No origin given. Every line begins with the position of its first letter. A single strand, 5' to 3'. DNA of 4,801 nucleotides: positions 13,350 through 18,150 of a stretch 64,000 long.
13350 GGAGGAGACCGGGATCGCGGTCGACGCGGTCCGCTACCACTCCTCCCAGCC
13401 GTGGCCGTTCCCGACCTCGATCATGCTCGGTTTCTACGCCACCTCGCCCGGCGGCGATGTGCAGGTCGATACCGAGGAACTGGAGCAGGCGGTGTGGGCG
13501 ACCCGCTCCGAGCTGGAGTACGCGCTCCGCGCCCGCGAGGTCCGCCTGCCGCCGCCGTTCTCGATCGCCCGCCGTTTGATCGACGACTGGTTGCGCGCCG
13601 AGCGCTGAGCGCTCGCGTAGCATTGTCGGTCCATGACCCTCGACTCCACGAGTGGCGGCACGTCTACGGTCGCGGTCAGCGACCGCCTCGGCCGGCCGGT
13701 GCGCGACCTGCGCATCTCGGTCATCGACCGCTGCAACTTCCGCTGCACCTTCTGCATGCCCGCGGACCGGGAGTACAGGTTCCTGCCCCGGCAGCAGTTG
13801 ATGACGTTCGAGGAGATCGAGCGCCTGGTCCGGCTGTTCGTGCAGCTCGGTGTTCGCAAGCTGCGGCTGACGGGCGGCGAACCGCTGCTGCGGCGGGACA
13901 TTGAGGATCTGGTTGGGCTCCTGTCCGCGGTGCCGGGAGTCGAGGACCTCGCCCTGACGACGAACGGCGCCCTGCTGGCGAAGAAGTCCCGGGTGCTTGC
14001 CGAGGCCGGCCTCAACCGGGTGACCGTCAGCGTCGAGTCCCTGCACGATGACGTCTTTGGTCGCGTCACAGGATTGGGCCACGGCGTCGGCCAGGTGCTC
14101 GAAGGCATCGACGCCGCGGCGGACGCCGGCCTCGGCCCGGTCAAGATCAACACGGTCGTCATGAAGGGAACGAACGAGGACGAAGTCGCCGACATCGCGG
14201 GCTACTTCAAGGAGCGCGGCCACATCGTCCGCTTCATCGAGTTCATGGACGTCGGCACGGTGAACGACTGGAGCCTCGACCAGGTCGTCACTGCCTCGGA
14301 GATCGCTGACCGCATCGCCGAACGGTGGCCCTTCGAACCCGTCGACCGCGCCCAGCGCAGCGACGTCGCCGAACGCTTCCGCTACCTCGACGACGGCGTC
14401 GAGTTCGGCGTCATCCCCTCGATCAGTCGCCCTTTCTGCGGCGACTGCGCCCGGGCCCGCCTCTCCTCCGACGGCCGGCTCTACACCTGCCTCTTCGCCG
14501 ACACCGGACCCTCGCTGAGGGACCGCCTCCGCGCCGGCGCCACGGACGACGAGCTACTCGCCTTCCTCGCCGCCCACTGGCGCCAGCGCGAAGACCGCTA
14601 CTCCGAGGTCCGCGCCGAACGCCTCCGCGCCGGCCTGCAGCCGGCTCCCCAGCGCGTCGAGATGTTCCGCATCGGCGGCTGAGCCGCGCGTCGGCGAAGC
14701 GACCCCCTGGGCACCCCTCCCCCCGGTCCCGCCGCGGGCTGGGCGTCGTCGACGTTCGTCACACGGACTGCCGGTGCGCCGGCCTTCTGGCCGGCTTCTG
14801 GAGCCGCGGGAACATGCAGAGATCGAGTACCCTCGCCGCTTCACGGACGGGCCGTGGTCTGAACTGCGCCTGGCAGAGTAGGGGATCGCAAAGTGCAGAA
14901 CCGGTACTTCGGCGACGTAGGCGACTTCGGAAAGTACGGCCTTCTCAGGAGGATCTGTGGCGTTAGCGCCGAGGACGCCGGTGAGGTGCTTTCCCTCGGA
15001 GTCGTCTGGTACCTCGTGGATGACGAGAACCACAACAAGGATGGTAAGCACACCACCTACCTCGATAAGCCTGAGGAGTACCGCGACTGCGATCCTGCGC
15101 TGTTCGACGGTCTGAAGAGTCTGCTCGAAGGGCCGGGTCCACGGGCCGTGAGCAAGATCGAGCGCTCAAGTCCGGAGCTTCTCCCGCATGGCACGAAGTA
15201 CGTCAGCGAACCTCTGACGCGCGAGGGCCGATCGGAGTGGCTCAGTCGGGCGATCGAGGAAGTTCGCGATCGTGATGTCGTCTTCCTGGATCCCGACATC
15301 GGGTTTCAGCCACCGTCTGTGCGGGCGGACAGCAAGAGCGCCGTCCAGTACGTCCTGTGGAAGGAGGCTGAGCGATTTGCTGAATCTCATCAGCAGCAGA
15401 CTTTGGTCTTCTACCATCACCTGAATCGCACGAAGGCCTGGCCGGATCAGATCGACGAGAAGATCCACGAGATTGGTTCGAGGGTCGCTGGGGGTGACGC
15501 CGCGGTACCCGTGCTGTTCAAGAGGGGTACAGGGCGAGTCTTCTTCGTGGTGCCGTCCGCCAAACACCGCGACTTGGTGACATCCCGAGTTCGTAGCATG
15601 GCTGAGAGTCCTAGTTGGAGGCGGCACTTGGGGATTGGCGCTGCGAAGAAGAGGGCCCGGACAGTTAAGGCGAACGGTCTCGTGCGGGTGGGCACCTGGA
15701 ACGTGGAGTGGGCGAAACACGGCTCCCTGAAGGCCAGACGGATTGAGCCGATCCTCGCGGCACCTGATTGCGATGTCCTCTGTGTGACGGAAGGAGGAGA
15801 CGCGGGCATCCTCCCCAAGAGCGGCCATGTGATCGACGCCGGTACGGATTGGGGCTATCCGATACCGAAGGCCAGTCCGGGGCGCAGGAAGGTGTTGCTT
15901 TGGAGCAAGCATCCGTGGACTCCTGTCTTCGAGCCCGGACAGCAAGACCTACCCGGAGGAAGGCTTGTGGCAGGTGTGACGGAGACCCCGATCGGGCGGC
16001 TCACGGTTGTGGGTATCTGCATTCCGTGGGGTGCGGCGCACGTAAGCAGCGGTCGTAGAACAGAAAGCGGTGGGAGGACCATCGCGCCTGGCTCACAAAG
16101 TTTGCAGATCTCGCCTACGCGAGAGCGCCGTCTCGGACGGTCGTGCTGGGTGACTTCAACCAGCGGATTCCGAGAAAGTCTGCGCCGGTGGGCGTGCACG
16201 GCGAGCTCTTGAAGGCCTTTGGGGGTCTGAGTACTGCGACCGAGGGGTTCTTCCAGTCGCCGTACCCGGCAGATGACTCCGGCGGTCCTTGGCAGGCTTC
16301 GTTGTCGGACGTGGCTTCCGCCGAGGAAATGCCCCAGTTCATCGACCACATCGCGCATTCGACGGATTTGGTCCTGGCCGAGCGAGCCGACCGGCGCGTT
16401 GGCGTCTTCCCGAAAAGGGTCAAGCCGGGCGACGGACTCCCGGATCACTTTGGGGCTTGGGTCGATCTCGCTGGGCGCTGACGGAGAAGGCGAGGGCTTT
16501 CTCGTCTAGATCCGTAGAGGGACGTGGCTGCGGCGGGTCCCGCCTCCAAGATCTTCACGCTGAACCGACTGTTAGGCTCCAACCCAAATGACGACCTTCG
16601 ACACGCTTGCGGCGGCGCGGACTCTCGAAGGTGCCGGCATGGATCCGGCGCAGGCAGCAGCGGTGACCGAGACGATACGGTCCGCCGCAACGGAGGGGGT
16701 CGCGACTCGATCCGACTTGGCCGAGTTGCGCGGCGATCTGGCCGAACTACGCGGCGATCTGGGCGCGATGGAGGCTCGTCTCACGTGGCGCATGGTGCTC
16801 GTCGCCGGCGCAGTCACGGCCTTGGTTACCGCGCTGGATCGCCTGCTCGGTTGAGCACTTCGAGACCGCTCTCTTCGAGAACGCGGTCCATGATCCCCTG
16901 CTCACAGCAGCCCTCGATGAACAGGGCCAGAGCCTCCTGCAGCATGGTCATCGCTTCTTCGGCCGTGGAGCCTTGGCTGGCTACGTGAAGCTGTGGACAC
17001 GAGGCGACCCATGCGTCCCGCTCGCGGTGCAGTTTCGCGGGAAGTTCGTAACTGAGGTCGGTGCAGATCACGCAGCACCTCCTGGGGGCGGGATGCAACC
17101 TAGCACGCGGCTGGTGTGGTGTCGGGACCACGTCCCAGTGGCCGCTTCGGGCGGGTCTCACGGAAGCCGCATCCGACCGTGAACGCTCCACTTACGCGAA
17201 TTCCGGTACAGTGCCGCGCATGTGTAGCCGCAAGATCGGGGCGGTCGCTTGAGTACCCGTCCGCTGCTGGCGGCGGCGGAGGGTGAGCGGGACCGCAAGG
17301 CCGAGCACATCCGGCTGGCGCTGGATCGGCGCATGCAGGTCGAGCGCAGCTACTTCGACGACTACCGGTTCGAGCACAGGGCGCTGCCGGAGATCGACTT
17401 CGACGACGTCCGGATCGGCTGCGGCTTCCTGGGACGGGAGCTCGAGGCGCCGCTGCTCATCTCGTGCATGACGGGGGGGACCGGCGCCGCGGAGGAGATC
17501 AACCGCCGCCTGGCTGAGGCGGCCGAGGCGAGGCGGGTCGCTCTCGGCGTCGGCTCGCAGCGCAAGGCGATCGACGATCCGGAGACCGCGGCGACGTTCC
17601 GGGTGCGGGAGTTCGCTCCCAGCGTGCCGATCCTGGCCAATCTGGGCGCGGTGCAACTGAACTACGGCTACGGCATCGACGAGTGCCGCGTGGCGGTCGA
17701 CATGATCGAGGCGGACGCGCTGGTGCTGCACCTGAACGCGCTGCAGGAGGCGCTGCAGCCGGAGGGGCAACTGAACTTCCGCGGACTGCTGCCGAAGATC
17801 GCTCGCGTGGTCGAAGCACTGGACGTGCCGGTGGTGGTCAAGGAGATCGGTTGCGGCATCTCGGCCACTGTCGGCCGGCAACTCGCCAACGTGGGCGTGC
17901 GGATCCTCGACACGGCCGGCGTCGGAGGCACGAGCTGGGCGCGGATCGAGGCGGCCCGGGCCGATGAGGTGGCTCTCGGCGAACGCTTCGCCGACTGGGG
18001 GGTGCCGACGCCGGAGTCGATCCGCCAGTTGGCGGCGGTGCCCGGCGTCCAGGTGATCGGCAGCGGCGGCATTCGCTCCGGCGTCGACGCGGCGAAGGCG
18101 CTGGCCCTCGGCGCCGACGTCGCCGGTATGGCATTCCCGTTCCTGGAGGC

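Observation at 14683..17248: Lower-GC islet between moaA and idi: frameshifted EEP-fusion gene, small coiled-coil membrane protein and an orphan HicB-like gene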

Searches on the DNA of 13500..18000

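Call 92: search_rna_families(source=window, start=13500, end=18000, threshold=evalue, max_evalue=0.1)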
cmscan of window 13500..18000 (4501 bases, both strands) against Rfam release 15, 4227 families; matches with E-value up to 0.1: 0.
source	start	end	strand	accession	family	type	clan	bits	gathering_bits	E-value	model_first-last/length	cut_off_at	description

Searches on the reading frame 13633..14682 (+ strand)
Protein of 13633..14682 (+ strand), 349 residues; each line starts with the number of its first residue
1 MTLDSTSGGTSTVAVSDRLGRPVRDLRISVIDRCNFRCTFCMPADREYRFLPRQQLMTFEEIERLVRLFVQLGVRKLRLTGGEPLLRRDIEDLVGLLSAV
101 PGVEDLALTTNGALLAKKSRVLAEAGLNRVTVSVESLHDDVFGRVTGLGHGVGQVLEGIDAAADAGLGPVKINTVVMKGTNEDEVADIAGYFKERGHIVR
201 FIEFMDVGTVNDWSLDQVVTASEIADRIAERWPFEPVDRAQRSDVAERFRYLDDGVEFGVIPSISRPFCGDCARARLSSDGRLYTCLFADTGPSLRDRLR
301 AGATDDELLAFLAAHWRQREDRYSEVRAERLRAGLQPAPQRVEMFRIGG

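Call 34: find_encoding_contigs(protein=window:13633-14682:+, flank=5000, max_places=4)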
Protein window:13633-14682:+ (349 aa): 21 contigs read that carry it; 3 places shown.
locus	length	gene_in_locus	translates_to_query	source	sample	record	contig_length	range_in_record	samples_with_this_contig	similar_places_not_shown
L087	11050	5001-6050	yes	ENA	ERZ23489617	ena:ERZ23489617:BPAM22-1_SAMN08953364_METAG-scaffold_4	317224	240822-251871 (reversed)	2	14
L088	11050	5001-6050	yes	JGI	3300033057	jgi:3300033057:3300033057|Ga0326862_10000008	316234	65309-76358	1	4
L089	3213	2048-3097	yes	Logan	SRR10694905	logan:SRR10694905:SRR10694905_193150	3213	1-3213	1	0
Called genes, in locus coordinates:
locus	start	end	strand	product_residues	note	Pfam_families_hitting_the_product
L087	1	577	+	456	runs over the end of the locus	PF01408:GFO_IDH_MocA, PF22725:GFO_IDH_MocA_C3 (weak), PF19051:GFO_IDH_MocA_C2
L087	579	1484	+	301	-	PF00753:Lactamase_B, PF13483:Lactamase_B_3 (weak), PF12706:Lactamase_B_2 (faint)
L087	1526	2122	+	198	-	PF08534:Redoxin (weak), PF00085:Thioredoxin (weak), PF00578:AhpC-TSA, PF13905:Thioredoxin_8 (weak)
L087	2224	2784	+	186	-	PF00578:AhpC-TSA, PF08534:Redoxin, PF00085:Thioredoxin, PF13905:Thioredoxin_8 (weak)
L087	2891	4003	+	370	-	PF02812:ELFV_dehydrog_N, PF00208:ELFV_dehydrog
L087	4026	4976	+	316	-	PF09296:NUDIX-like, PF09297:Zn_ribbon_NUD, PF00293:NUDIX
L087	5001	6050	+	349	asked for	PF04055:Radical_SAM, PF06463:Mob_synth_C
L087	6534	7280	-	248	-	-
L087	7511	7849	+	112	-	-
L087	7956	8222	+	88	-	-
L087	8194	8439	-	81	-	PF24113:DUF7387 (weak)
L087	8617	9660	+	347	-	PF01070:FMN_dh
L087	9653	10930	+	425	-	PF00368:HMG-CoA_red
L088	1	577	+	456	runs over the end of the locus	PF01408:GFO_IDH_MocA, PF22725:GFO_IDH_MocA_C3 (weak), PF19051:GFO_IDH_MocA_C2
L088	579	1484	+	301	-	PF00753:Lactamase_B, PF13483:Lactamase_B_3 (weak), PF12706:Lactamase_B_2 (faint)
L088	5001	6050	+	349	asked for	PF04055:Radical_SAM, PF06463:Mob_synth_C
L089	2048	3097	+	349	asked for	PF04055:Radical_SAM, PF06463:Mob_synth_C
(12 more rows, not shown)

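Call 38: list_cluster_members(proteins=[window:13633-14682:+, window:17249-18292:+, window:16588-16854:+, window:16826-17071:-, window:14893-16212:+])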
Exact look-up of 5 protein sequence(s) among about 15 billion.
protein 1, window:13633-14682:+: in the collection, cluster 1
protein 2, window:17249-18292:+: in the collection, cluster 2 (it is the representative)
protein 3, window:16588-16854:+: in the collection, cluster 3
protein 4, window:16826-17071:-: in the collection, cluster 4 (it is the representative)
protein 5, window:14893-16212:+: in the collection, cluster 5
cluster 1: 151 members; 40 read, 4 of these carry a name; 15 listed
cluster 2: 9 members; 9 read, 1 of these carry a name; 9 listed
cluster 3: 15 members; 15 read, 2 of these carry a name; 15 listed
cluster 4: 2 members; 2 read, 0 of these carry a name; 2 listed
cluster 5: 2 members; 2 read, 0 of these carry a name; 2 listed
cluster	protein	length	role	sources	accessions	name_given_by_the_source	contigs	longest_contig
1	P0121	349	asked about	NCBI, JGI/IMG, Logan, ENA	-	-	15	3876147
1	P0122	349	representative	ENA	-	-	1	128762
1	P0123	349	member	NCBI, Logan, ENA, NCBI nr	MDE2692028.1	MAG: GTP 3',8-cyclase MoaA [Acidobacteriota bacterium] | GTP 3',8-cyclase MoaA [Acidobacteriota bacterium]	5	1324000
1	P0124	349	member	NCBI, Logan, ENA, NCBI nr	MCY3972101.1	MAG: GTP 3',8-cyclase MoaA [Acidobacteria bacterium] | GTP 3',8-cyclase MoaA [Acidobacteriota bacterium]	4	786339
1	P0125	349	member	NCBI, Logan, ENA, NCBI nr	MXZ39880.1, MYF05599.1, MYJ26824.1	MAG: GTP 3',8-cyclase MoaA [Holophagales bacterium] | GTP 3',8-cyclase MoaA [Holophagales bacterium]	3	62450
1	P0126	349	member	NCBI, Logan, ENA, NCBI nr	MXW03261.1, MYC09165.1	MAG: GTP 3',8-cyclase MoaA [Holophagales bacterium] | GTP 3',8-cyclase MoaA [Holophagales bacterium]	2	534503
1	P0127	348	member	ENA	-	-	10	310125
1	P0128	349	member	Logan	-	-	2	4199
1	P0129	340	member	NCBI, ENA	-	-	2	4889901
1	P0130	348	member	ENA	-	-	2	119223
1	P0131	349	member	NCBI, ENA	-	-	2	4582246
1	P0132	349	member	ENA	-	-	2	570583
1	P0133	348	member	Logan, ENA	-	-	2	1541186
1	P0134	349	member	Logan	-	-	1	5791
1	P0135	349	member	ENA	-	-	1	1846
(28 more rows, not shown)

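Call 39: find_encoding_contigs(protein=P0123, flank=6000, max_places=4)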
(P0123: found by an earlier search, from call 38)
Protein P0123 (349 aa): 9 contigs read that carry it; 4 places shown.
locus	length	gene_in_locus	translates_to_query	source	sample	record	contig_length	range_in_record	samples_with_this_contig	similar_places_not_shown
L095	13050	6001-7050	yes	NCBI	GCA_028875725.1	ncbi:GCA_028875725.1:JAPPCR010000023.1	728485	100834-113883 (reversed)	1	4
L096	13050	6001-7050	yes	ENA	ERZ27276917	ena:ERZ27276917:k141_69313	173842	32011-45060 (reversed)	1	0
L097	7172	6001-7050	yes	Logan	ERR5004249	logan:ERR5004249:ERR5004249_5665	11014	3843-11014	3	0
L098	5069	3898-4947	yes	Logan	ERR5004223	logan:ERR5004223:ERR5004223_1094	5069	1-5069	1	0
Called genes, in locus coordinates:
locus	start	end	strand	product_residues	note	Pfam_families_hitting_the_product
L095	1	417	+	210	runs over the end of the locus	PF05063:MT-A70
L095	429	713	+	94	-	PF10041:DUF2277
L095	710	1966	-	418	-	PF00962:A_deaminase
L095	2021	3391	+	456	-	PF01408:GFO_IDH_MocA, PF19051:GFO_IDH_MocA_C2, PF22725:GFO_IDH_MocA_C3, PF02894:GFO_IDH_MocA_C (weak)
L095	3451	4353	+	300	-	PF00753:Lactamase_B, PF13483:Lactamase_B_3, PF12706:Lactamase_B_2 (weak)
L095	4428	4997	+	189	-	PF00578:AhpC-TSA, PF08534:Redoxin, PF00085:Thioredoxin (weak), PF13905:Thioredoxin_8 (weak)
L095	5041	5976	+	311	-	PF09296:NUDIX-like, PF09297:Zn_ribbon_NUD, PF00293:NUDIX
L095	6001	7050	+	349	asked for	PF04055:Radical_SAM, PF06463:Mob_synth_C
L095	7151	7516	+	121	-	-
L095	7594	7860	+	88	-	-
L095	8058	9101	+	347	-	PF01070:FMN_dh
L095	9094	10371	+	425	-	PF00368:HMG-CoA_red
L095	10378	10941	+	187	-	-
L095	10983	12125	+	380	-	PF00288:GHMP_kinases_N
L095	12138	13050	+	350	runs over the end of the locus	PF22700:MVD-like_N, PF00288:GHMP_kinases_N (weak), PF18376:MDD_C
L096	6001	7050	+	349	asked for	PF04055:Radical_SAM, PF06463:Mob_synth_C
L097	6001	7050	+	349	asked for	PF04055:Radical_SAM, PF06463:Mob_synth_C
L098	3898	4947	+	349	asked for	PF04055:Radical_SAM, PF06463:Mob_synth_C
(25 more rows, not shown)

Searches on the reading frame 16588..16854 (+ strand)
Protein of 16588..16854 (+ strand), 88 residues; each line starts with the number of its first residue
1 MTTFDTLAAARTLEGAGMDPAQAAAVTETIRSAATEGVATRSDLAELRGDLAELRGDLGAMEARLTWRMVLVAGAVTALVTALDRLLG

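Call 4: search_protein_families(library=pfam, proteins=[window:16588-16854:+], max_evalue=1)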
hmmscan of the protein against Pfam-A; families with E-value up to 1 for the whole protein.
window:16588-16854:+ (88 aa): 4 families
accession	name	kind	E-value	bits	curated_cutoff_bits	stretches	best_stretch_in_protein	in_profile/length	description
PF07798.16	CCDC90-like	-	5e-05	23.7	33.5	1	4-39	1-36/175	Coiled-coil domain-containing protein 90-like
PF10805.13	DUF2730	-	0.011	16.3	24.9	1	36-66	57-87/102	Protein of unknown function (DUF2730)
PF20570.3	DUF6779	-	0.024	15.7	28.1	1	23-62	55-91/108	Domain of unknown function (DUF6779)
PF24881.1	DUF7739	-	0.047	14.7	27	1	3-53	33-83/98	Domain of unknown function (DUF7739)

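Call 7: search_protein_families(library=ncbifam, proteins=[window:16588-16854:+], max_evalue=1)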
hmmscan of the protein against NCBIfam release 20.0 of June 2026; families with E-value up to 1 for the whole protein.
window:16588-16854:+ (88 aa): 0 families

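Call 8: search_protein_families(library=padloc, proteins=[window:16588-16854:+], max_evalue=1)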
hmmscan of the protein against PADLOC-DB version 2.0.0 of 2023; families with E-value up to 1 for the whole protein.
window:16588-16854:+ (88 aa): 0 families

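Call 17: search_protein_families(library=phrogs, proteins=[window:16588-16854:+], max_evalue=1)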
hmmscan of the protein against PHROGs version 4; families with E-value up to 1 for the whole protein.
window:16588-16854:+ (88 aa): 3 families
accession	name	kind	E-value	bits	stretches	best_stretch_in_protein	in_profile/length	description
phrog_17872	-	unknown function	3.4e-09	38.2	1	3-86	5-96/100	-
phrog_9415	-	unknown function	2.5e-05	25.2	1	3-60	5-64/168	-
phrog_736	-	unknown function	0.0027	18.8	1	40-66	64-90/112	-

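Call 35: find_encoding_contigs(protein=window:16588-16854:+, flank=5000, max_places=6)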
Protein window:16588-16854:+ (88 aa): 23 contigs read that carry it; 5 places shown.
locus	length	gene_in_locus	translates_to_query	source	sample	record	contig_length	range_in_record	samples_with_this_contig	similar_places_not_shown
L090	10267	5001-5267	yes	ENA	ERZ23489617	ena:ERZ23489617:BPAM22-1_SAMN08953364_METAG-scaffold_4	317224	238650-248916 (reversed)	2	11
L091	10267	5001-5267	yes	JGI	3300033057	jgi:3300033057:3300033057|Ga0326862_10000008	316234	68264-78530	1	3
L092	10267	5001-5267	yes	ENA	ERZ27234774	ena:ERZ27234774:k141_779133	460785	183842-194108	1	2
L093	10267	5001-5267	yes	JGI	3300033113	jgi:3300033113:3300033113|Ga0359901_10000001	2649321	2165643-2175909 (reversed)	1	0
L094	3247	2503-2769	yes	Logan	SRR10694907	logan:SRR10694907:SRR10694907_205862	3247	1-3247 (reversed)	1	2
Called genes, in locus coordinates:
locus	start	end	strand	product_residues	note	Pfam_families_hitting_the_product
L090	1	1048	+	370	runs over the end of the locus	PF02812:ELFV_dehydrog_N, PF00208:ELFV_dehydrog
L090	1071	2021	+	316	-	PF09296:NUDIX-like, PF09297:Zn_ribbon_NUD, PF00293:NUDIX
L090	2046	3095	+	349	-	PF04055:Radical_SAM, PF06463:Mob_synth_C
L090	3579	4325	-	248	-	-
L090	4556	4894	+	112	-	-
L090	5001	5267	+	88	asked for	-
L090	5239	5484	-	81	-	PF24113:DUF7387 (weak)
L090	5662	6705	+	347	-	PF01070:FMN_dh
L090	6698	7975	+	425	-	PF00368:HMG-CoA_red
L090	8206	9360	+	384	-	PF00288:GHMP_kinases_N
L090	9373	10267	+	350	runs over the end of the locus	PF22700:MVD-like_N, PF00288:GHMP_kinases_N (faint), PF18376:MDD_C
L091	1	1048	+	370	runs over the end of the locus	PF02812:ELFV_dehydrog_N, PF00208:ELFV_dehydrog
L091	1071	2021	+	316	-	PF09296:NUDIX-like, PF09297:Zn_ribbon_NUD, PF00293:NUDIX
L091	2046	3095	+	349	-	PF04055:Radical_SAM, PF06463:Mob_synth_C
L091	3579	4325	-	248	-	-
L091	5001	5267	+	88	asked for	-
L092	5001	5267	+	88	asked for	-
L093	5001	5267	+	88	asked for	-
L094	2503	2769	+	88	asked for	-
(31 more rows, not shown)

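Call 72: find_related_loci(query=window:16588-16854:+, collection=viral_contigs, flank=4000)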
Query window:16588-16854:+ (88 aa) in viral_contigs; peptide patterns used: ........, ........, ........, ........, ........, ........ (x = any residue, [..] = any of these).
70 stretches matched a pattern, but none encodes a relative of the query by tblastn (E <= 1e-3).

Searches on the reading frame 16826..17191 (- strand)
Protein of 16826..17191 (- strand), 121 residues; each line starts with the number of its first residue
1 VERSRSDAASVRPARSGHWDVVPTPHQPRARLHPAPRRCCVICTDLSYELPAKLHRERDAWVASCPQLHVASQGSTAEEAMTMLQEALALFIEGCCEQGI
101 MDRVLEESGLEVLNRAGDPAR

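Call 4: search_protein_families(library=pfam, proteins=[window:16826-17191:-], max_evalue=1)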
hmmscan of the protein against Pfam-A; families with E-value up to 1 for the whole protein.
window:16826-17191:- (121 aa): 3 families
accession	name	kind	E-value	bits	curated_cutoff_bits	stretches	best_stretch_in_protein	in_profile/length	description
PF24113.1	DUF7387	-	4.5e-06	27.4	27.9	1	55-112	17-73/85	Family of unknown function (DUF7387)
PF15919.11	HicB_lk_antitox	-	0.0018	18.9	27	1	54-99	5-52/123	HicB_like antitoxin of bacterial toxin-antitoxin system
PF12910.14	PHD_like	-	0.1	13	27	1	42-91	50-99/141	Antitoxin of toxin-antitoxin, RelE / RelB, TA system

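Call 7: search_protein_families(library=ncbifam, proteins=[window:16826-17191:-], max_evalue=1)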
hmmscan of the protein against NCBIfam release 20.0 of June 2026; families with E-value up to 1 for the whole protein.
window:16826-17191:- (121 aa): 0 families

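Call 8: search_protein_families(library=padloc, proteins=[window:16826-17191:-], max_evalue=1)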
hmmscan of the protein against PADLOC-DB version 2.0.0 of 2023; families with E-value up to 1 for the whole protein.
window:16826-17191:- (121 aa): 0 families

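Call 17: search_protein_families(library=phrogs, proteins=[window:16826-17191:-], max_evalue=1)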
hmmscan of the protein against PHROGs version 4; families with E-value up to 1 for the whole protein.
window:16826-17191:- (121 aa): 5 families
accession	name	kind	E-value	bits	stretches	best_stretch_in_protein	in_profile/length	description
phrog_497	-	moron, auxiliary metabolic gene and host takeover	4.3e-07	30.7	1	48-99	11-64/342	toxin-antitoxin system HicB-like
phrog_13047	-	unknown function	5.2e-05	24.6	1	56-111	18-72/86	-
phrog_11958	-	unknown function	0.00081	20.6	1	56-100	12-57/84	-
phrog_12841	-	unknown function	0.021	16.2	1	56-94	14-52/106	-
phrog_37387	-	unknown function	0.18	12.3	1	76-115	96-135/184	-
